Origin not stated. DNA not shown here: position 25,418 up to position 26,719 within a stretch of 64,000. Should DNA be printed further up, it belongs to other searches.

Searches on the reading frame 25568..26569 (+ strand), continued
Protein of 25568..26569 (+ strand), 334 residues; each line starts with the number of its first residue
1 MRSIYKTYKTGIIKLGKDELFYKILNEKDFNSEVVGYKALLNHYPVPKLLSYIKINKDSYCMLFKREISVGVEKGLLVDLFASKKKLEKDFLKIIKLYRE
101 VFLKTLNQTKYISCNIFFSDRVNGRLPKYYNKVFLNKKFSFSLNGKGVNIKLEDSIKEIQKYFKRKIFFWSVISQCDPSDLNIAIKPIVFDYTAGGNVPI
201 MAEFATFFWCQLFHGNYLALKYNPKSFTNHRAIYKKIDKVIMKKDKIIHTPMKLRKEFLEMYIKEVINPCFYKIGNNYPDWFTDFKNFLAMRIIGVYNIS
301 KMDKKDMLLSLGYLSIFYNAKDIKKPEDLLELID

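Call 36: search_protein_families(library=ncbifam, proteins=[L004:1794-3431:+, L004:3422-4549:+, L004:4564-4974:+, L004:5512-6663:-, L008:4927-5844:+, L008:9762-10847:+, L018:10641-13070:+, L018:7207-7938:+, L018:6034-6660:+, L018:6660-7193:+], max_evalue=0.01)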
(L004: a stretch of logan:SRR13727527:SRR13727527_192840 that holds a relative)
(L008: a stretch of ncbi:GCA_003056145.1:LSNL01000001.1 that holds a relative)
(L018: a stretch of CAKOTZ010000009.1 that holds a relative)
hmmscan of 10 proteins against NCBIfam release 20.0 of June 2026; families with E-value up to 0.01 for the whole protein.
L004:1794-3431:+ (546 aa): 2 families
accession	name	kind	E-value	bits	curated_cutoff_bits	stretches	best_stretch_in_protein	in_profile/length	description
NF041651.1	nodul_NodU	equivalog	1.1e-49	169.8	1000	2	369-515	382-527/556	nodulation protein NodU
TIGR00143.1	hypF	equivalog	0.00028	19.2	466.1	0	94-137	466-510/741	carbamoyltransferase HypF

L004:3422-4549:+ (376 aa): 7 families
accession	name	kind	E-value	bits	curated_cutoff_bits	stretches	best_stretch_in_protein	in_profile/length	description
TIGR01357.1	aroB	equivalog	2.9e-68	230.6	305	1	14-337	2-324/344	3-dehydroquinate synthase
TIGR04425.1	P_lya_rel_AroB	hypoth_equivalog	1.5e-48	165.7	400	1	28-359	19-345/348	AroB-related putative sugar phosphate phospholyase (cyclizing)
NF004852.0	PRK06203.1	equivalog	9.3e-34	117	333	1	50-320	75-352/407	3-dehydroquinate synthase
NF010556.0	PRK13951.1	equivalog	7.1e-32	110.9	560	1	62-292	204-433/492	bifunctional shikimate kinase AroK/3-dehydroquinate synthase AroB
NF010627.0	PRK14021.1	equivalog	2.9e-24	85.4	565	1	77-287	250-473/542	bifunctional shikimate kinase/3-dehydroquinate synthase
NF002022.0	PRK00843.1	equivalog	3.2e-05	23.1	413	1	11-141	10-128/350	NAD(P)-dependent glycerol-1-phosphate dehydrogenase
NF006941.0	PRK09423.1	subfamily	0.0003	19.7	336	1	15-147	11-131/367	glycerol dehydrogenase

L004:4564-4974:+ (137 aa): 16 families
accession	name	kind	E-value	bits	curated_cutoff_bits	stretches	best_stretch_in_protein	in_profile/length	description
NF006530.0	PRK08999.1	equivalog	5.7e-09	35.4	245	1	5-64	9-70/315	Nudix family hydrolase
NF007834.0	PRK10546.1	equivalog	3.1e-08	33.5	156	1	5-65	7-68/135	pyrimidine (deoxy)nucleoside triphosphate diphosphatase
TIGR00586.1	mutt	equivalog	3.4e-08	33.6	97.9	1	7-125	10-118/129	8-oxo-dGTP diphosphatase MutT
NF008044.0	PRK10776.1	equivalog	1.5e-07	31.3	148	1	10-77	12-81/130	8-oxo-dGTP diphosphatase MutT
NF001936.0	PRK00714.1-3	equivalog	7.9e-06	25.8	118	1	11-59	21-67/155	RNA pyrophosphohydrolase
NF001937.0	PRK00714.1-4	equivalog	1e-05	25.2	139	1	5-58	11-62/161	RNA pyrophosphohydrolase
NF001938.0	PRK00714.1-5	equivalog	0.00011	21.7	116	1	8-58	20-76/172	RNA pyrophosphohydrolase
NF012016.0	PRK15472.1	equivalog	0.00012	21.7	95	1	8-63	9-67/141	nucleoside triphosphatase NudI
NF006961.0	PRK09438.1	equivalog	0.00015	21.3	103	1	10-62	17-67/151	dihydroneopterin triphosphate diphosphatase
NF003787.0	PRK05379.1-4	equivalog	0.00031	19.8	449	1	5-58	211-264/346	bifunctional nicotinamide-nucleotide adenylyltransferase/Nudix hydroxylase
NF001934.0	PRK00714.1-1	equivalog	0.00033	20.1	241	1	5-57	11-61/176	RNA pyrophosphohydrolase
NF041652.1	Nud_hyd_Dein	equivalog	0.00052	20.3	200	1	8-72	20-88/152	Nudix hydrolase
NF003788.0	PRK05379.1-5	equivalog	0.00055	19.3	354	1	6-75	217-290/351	bifunctional nicotinamide-nucleotide adenylyltransferase/Nudix hydroxylase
NF001935.0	PRK00714.1-2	equivalog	0.0007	19.1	259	1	12-57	19-61/183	RNA pyrophosphohydrolase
NF011963.0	PRK15434.1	subfamily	0.0073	16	146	1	14-58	30-74/159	GDP-mannose mannosyl hydrolase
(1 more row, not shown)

L004:5512-6663:- (384 aa): 0 families

L008:4927-5844:+ (306 aa): 11 families
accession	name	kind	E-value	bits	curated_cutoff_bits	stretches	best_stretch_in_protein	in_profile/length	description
TIGR01430.1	aden_deam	equivalog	6.3e-30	104.3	216.55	1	63-298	67-305/323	adenosine deaminase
NF006848.0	PRK09358.1-3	equivalog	8.5e-24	84.4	426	1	145-285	150-288/325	adenosine deaminase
NF006854.0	PRK09358.3-1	equivalog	2.8e-21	76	530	1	183-284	197-298/344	adenosine deaminase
NF006856.0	PRK09358.3-3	equivalog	5.3e-21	75.1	510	1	114-281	125-289/316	adenosine deaminase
NF006850.0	PRK09358.1-6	equivalog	6.8e-19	67.9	419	1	125-299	136-310/334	adenosine deaminase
NF006849.0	PRK09358.1-5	equivalog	1.5e-17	63.7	494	1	184-284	201-301/350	adenosine deaminase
NF006846.0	PRK09358.1-1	equivalog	3.1e-17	62.6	459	1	66-291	77-305/333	adenosine deaminase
TIGR01431.1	adm_rel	subfamily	2.2e-15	56.4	315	1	69-275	199-418/479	adenosine deaminase-related growth factor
NF006847.0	PRK09358.1-2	equivalog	2.1e-14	53.1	412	1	132-283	155-315/364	adenosine deaminase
NF006859.0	PRK09358.3-6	equivalog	4.6e-12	45.8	549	1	63-278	65-274/299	adenosine deaminase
TIGR01429.1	AMP_deaminase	equivalog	5.9e-07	28.6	726.3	1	204-274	459-527/611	AMP deaminase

L008:9762-10847:+ (362 aa): 6 families
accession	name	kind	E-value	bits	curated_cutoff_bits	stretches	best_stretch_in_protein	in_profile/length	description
TIGR01357.1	aroB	equivalog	3.9e-75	253.2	305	1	15-348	2-337/344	3-dehydroquinate synthase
TIGR04425.1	P_lya_rel_AroB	hypoth_equivalog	1.9e-53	181.7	400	1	27-340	17-326/348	AroB-related putative sugar phosphate phospholyase (cyclizing)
NF004852.0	PRK06203.1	equivalog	2.9e-37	128.5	333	1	45-300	69-332/407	3-dehydroquinate synthase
NF010627.0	PRK14021.1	equivalog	7.3e-35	120.4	565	1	48-351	224-533/542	bifunctional shikimate kinase/3-dehydroquinate synthase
NF010556.0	PRK13951.1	equivalog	2.9e-32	112.2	560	1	75-295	217-437/492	bifunctional shikimate kinase AroK/3-dehydroquinate synthase AroB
NF002022.0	PRK00843.1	equivalog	9.9e-06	24.8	413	1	6-130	7-120/350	NAD(P)-dependent glycerol-1-phosphate dehydrogenase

L018:10641-13070:+ (810 aa): 22 families
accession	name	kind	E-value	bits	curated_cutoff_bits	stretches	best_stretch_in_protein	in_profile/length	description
NF006530.0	PRK08999.1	equivalog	5.4e-07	28.9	245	1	679-719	34-74/315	Nudix family hydrolase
TIGR00586.1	mutt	equivalog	4.2e-06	26.8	97.9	1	682-722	36-76/129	8-oxo-dGTP diphosphatase MutT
NF008044.0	PRK10776.1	equivalog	5.2e-06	26.4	148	1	678-723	31-76/130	8-oxo-dGTP diphosphatase MutT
NF041652.1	Nud_hyd_Dein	equivalog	1.3e-05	25.5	200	1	677-718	42-83/152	Nudix hydrolase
NF001938.0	PRK00714.1-5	equivalog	2e-05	24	116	1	662-711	29-78/172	RNA pyrophosphohydrolase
NF012016.0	PRK15472.1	equivalog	4.3e-05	23.2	95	1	679-708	32-61/141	nucleoside triphosphatase NudI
TIGR02705.1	nudix_YtkD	equivalog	6.1e-05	22.6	154.4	1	682-716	49-83/156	RNA deprotection pyrophosphohydrolase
NF001934.0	PRK00714.1-1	equivalog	8.3e-05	22.1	241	1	681-719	34-72/176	RNA pyrophosphohydrolase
NF006961.0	PRK09438.1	equivalog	0.00015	21.3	103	1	682-734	36-91/151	dihydroneopterin triphosphate diphosphatase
NF011922.0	PRK15393.1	equivalog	0.00022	21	152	1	621-710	13-99/182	NUDIX hydrolase YfcD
TIGR00052.1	TIGR00052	subfamily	0.00033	20.3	79.55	1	620-713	17-115/188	nudix-type nucleoside diphosphatase, YffH/AdpP family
NF052459.1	OxoGTPPhMutT1Mycb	equivalog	0.00045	19.4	475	1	677-739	29-94/292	8-oxo-(d)GTP phosphatase MutT1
NF001299.0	PRK00241.1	equivalog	0.00064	19.3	158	1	680-718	161-199/263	NAD(+) diphosphatase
NF006226.0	PRK08356.1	equivalog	0.00068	19.4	189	1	307-393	106-192/195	hypothetical protein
NF008003.0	PRK10729.1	equivalog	0.0013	18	248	0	682-713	94-125/210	ADP-ribose diphosphatase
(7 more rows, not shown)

L018:7207-7938:+ (244 aa): 231 families (the best 25 are shown)
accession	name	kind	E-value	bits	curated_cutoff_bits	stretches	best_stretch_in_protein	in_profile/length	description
NF005559.1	PRK07231.1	subfamily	3.1e-43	148.1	215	1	3-241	2-248/249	glucose 1-dehydrogenase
NF009466.0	PRK12826.1-2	subfamily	2e-41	142.1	222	1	4-241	2-245/248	3-oxoacyl-ACP reductase FabG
TIGR01830.1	3oxo_ACP_reduc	equivalog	1.7e-40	139.2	297.75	1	9-239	2-237/239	3-oxoacyl-[acyl-carrier-protein] reductase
NF009384.0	PRK12743.1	equivalog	2.9e-40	138.1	264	1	4-241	5-248/258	SDR family oxidoreductase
NF004198.0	PRK05653.1-3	equivalog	1.3e-39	136.2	296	1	3-241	5-247/248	3-oxoacyl-ACP reductase FabG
NF006493.1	PRK08936.1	subfamily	1.9e-39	135.5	420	1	2-241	4-251/261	glucose-1-dehydrogenase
NF052558.1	MBtsdlDhBudC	equivalog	3.9e-39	134.7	270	1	4-241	2-242/250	meso-2,3-butanediol dehydrogenase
NF005309.0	PRK06841.1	subfamily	1.2e-38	133.1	286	1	2-241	12-253/255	GolD/DthD family dehydrogenase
NF004791.0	PRK06138.1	equivalog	1.1e-37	129.7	312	1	1-241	1-250/252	SDR family oxidoreductase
NF005007.0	PRK06398.1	equivalog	2.4e-37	128.5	341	1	2-241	4-246/259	aldose dehydrogenase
NF005067.0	PRK06484.1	equivalog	4.5e-37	127.8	713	1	4-240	8-251/524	short chain dehydrogenase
NF004197.0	PRK05653.1-1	equivalog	5.6e-37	127.7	332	1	2-239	4-245/249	3-oxoacyl-ACP reductase FabG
NF005118.0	PRK06550.1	equivalog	2.2e-36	125.9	270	1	2-241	2-234/236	3-oxoacyl-ACP reductase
NF006121.0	PRK08265.1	subfamily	6.3e-36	124.2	294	1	2-243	4-248/263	short chain dehydrogenase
NF006074.0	PRK08220.1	equivalog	5.6e-35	121.1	312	1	1-242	4-249/251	2,3-dihydro-2,3-dihydroxybenzoate dehydrogenase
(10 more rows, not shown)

L018:6034-6660:+ (209 aa): 20 families
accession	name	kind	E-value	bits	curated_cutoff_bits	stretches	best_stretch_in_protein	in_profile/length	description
TIGR03162.1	ribazole_cobC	equivalog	2.6e-36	124.7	162.9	1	5-180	1-171/176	alpha-ribazole phosphatase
NF045917.1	PhserinePhPspA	equivalog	1.6e-32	112.9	350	1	4-193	3-189/211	phosphoserine phosphatase PspA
NF009994.0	PRK13463.1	equivalog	5.8e-28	98.1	277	1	1-194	1-192/203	phosphoserine phosphatase 1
NF005567.0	PRK07238.1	equivalog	9.5e-27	94.3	326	1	3-174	178-347/378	bifunctional RNase H/acid phosphatase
NF002901.0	PRK03482.1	equivalog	6.1e-25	88.1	261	1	4-192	3-188/215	2,3-diphosphoglycerate-dependent phosphoglycerate mutase GpmB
NF038349.1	dPGM_arch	equivalog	2.4e-24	86.3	225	1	6-191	2-174/194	2,3-diphosphoglycerate-dependent phosphoglycerate mutase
NF011580.0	PRK15004.1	equivalog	6.2e-23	81.9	250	1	5-191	3-186/203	adenosylcobalamin/alpha-ribazole phosphatase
TIGR03848.1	MSMEG_4193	subfamily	3.1e-21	75.8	203.85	1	4-194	1-192/204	MSMEG_4193 family putative phosphomutase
NF010713.0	PRK14115.1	equivalog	4e-17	62.3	305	1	3-109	2-113/248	2,3-diphosphoglycerate-dependent phosphoglycerate mutase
NF002339.0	PRK01295.1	equivalog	1.6e-16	60.4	316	1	3-175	3-180/206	2,3-bisphosphoglycerate-dependent phosphoglycerate mutase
TIGR01258.1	pgm_1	subfamily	3e-16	59.6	81.7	1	5-121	3-125/245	2,3-bisphosphoglycerate-dependent phosphoglycerate mutase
NF002217.0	PRK01112.1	equivalog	2.4e-15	56.5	320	2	3-79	2-78/228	2,3-bisphosphoglycerate-dependent phosphoglycerate mutase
NF009993.0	PRK13462.1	equivalog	3.2e-12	46.5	226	1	5-175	8-169/203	acid phosphatase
NF010718.0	PRK14120.1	equivalog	1.6e-11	44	366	1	3-125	5-133/249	phosphoglyceromutase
TIGR00249.1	sixA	equivalog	2.1e-10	40.7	74.5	1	4-84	2-80/154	phosphohistidine phosphatase SixA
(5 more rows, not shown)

L018:6660-7193:+ (178 aa): 2 families
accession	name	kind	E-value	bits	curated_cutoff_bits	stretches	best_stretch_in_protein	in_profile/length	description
TIGR00691.1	spoT_relA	subfamily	2.2e-09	36.2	499.2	1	17-80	4-72/687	RelA/SpoT family protein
NF008303.0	PRK11092.1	equivalog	0.0089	14.2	947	0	25-78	41-94/702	bifunctional GTP diphosphokinase/guanosine-3',5'-bis pyrophosphate 3'-pyrophosphohydrolase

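Call 37: search_protein_families(library=pfam, proteins=[L004:5512-6663:-, L018:10641-13070:+, L018:7207-7938:+, L018:6034-6660:+, L018:6660-7193:+, L023:6579-7340:+, L023:7346-7942:+, L023:14191-15216:+, L022:1628-2719:+, L010:7271-7873:+], max_evalue=0.01)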
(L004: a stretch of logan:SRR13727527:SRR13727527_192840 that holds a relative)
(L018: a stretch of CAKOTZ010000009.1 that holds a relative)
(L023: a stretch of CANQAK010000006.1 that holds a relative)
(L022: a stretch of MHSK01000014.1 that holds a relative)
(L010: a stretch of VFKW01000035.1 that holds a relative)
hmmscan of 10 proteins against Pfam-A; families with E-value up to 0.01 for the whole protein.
L004:5512-6663:- (384 aa): 0 families

L018:10641-13070:+ (810 aa): 4 families
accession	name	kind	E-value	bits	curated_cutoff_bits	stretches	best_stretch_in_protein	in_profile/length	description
PF00293.34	NUDIX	-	1.1e-12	48.5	21.1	1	649-743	9-105/134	NUDIX domain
PF01909.29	NTP_transf_2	-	1.5e-05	25.7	21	1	418-472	2-56/93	Nucleotidyltransferase domain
PF03215.21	Rad17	-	0.00058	20.3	23.8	1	207-294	33-120/186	Rad17 P-loop domain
PF02223.23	Thymidylate_kin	-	0.002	18.3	27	0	7-24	1-18/185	Thymidylate kinase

L018:7207-7938:+ (244 aa): 9 families
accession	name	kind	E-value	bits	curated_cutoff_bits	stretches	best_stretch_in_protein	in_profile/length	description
PF13561.12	adh_short_C2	-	9.4e-47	160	27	1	12-239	1-234/236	Enoyl-(Acyl carrier protein) reductase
PF00106.31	adh_short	-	1.2e-43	149.3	26.6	1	6-189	1-190/195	short chain dehydrogenase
PF01370.27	Epimerase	-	7.7e-06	25.9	20.9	1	8-113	1-95/240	NAD dependent epimerase/dehydratase family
PF02719.21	Polysacc_synt_2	-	0.00047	19.9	20.2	1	8-170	1-160/293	Polysaccharide biosynthesis protein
PF16363.11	GDP_Man_Dehyd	-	0.00075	19.5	27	1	10-115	2-108/332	GDP-mannose 4,6 dehydratase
PF01073.25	3Beta_HSD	-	0.00078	19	22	1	9-70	1-65/280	3-beta hydroxysteroid dehydrogenase/isomerase family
PF08659.16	KR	-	0.0015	18.9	22.6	1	9-150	4-151/180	KR domain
PF02254.24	TrkA_N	-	0.0068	17.2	23.8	0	9-65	2-55/116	TrkA-N domain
PF01728.25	FtsJ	-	0.0074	16.7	24.1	1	28-92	44-105/181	FtsJ-like methyltransferase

L018:6034-6660:+ (209 aa): 1 family
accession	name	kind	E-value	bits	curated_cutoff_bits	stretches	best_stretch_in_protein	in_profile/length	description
PF00300.27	His_Phos_1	-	9.3e-48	162.9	21.7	1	5-195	1-188/194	Histidine phosphatase superfamily (branch 1)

L018:6660-7193:+ (178 aa): 1 family
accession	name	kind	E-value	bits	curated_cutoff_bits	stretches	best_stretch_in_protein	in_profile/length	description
PF13328.12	HD_4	-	0.0016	18.7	27.2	1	20-81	11-72/156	HD domain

L023:6579-7340:+ (254 aa): 1 family
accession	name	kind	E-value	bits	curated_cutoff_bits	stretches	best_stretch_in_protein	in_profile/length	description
PF01050.24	MannoseP_isomer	-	0.00054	20.6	23.6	1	84-135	39-90/116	Mannose-6-phosphate isomerase C-terminal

L023:7346-7942:+ (199 aa): 3 families
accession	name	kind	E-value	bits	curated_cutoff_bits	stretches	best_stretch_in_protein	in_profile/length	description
PF13419.12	HAD_2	-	6.5e-08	33.3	23.8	1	17-186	1-171/178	Haloacid dehalogenase-like hydrolase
PF05822.18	UMPH-1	-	0.00044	20.3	23.7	1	99-147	94-142/246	Pyrimidine 5'-nucleotidase (UMPH-1)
PF12710.13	HAD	-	0.0047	17.8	27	1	17-181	1-186/189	haloacid dehalogenase-like hydrolase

L023:14191-15216:+ (342 aa): 1 family
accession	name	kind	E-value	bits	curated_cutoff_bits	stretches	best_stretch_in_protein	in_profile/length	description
PF14883.12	GHL13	-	0.0067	16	27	1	96-251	136-286/324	Hypothetical glycosyl hydrolase family 13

L022:1628-2719:+ (364 aa): 3 families
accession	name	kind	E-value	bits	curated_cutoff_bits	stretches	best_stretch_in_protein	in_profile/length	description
PF00293.34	NUDIX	-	7.6e-12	45.8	21.1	1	237-294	5-63/134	NUDIX domain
PF01909.29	NTP_transf_2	-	1.1e-05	26.2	21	1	27-65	16-47/93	Nucleotidyltransferase domain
PF22327.2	Nudt16-like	-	0.00024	21.5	27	1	263-294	37-68/161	U8 snoRNA-decapping enzyme-like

L010:7271-7873:+ (201 aa): 2 families
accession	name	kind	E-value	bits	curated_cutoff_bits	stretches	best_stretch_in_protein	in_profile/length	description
PF13419.12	HAD_2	-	1.5e-08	35.4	23.8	1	7-175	2-177/178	Haloacid dehalogenase-like hydrolase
PF00702.32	Hydrolase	-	4e-05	24.5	26.4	1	7-159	5-180/191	haloacid dehalogenase-like hydrolase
